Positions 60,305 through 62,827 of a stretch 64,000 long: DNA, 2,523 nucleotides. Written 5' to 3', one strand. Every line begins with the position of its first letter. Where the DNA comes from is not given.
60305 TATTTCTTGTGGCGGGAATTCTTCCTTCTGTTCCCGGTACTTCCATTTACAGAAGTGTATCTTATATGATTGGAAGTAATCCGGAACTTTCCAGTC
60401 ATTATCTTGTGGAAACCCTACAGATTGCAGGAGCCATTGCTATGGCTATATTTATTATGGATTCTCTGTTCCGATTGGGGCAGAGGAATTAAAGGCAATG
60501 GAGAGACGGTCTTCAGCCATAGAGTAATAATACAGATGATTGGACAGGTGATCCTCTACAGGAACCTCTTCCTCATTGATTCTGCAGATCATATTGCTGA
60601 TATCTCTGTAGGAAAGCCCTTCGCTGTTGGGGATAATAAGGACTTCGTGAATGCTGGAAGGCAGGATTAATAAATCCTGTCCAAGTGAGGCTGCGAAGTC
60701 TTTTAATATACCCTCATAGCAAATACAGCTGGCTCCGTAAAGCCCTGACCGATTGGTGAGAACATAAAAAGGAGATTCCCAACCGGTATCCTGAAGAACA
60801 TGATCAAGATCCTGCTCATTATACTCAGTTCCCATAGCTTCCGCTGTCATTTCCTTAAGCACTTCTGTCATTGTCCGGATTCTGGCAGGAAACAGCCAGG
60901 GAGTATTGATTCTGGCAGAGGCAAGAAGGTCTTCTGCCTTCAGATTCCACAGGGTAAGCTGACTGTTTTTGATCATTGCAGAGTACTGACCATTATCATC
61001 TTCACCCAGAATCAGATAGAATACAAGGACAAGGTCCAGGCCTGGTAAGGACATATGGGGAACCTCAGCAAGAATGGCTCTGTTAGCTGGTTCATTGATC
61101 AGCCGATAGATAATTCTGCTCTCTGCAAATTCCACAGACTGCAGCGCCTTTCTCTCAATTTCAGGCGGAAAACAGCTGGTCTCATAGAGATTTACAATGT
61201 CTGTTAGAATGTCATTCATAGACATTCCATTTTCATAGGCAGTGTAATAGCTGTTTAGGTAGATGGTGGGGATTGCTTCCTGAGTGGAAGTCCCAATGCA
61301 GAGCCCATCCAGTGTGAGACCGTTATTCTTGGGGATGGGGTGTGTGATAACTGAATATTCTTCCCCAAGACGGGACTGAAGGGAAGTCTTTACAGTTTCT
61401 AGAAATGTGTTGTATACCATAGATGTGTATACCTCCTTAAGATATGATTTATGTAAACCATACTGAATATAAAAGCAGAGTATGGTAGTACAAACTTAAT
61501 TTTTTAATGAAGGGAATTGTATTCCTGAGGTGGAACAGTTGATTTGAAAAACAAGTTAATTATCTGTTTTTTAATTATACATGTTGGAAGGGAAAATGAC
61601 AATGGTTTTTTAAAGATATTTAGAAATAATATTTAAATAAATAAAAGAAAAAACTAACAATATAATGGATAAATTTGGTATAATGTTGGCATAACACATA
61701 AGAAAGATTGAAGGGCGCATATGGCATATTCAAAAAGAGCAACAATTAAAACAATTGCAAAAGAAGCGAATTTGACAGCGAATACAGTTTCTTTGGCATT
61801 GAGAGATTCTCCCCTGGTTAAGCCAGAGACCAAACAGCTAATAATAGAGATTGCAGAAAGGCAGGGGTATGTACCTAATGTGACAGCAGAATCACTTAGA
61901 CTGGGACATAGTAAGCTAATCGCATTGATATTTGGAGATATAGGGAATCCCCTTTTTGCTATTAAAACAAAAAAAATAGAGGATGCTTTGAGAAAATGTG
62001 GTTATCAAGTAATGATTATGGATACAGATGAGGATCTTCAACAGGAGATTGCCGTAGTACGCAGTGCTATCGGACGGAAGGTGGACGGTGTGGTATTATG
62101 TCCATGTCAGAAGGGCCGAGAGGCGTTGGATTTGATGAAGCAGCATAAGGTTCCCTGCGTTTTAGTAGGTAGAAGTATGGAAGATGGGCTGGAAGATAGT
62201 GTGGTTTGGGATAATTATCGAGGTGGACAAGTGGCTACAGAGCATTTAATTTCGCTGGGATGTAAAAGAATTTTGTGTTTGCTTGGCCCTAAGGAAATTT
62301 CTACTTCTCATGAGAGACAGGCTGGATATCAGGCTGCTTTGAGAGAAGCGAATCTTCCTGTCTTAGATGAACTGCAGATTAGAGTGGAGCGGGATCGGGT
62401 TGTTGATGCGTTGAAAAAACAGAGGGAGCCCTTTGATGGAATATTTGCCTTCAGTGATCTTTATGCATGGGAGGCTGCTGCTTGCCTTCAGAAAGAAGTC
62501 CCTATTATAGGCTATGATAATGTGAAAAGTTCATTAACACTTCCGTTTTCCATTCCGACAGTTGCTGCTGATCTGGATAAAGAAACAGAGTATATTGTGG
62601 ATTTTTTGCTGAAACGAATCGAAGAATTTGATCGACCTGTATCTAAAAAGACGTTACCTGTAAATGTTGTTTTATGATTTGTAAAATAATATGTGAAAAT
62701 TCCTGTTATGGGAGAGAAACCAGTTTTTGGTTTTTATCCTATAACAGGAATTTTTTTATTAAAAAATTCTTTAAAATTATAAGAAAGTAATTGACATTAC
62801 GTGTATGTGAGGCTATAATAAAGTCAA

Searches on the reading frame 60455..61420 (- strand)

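Call 79: search_protein_families(library=pfam, proteins=[window:60455-61420:-], max_evalue=0.00001)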
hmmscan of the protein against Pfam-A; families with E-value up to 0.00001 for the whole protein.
window:60455-61420:- (321 aa): 1 family
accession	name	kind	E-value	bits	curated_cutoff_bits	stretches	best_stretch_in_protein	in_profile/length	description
PF18941.5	DUF5688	-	7.8e-93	311.6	34.5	1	3-300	1-289/290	Family of unknown function (DUF5688)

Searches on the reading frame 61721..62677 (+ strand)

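Call 79: search_protein_families(library=pfam, proteins=[window:61721-62677:+], max_evalue=0.00001)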
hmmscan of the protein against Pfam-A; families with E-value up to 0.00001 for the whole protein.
window:61721-62677:+ (318 aa): 4 families
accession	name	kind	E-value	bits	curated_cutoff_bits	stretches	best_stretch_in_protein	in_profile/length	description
PF00532.27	Peripla_BP_1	-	1.3e-18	67.9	22.2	1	67-217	4-157/281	Periplasmic binding proteins and sugar binding domain of LacI family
PF13377.12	Peripla_BP_3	-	6.7e-13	49.5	26.5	1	173-317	1-162/167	Periplasmic binding protein-like domain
PF13407.12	Peripla_BP_4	-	3.5e-12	46.9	35.1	1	67-272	1-223/258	Periplasmic binding protein domain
PF00356.27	LacI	-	5.6e-10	39.3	27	1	8-53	1-46/46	Bacterial regulatory proteins, lacI family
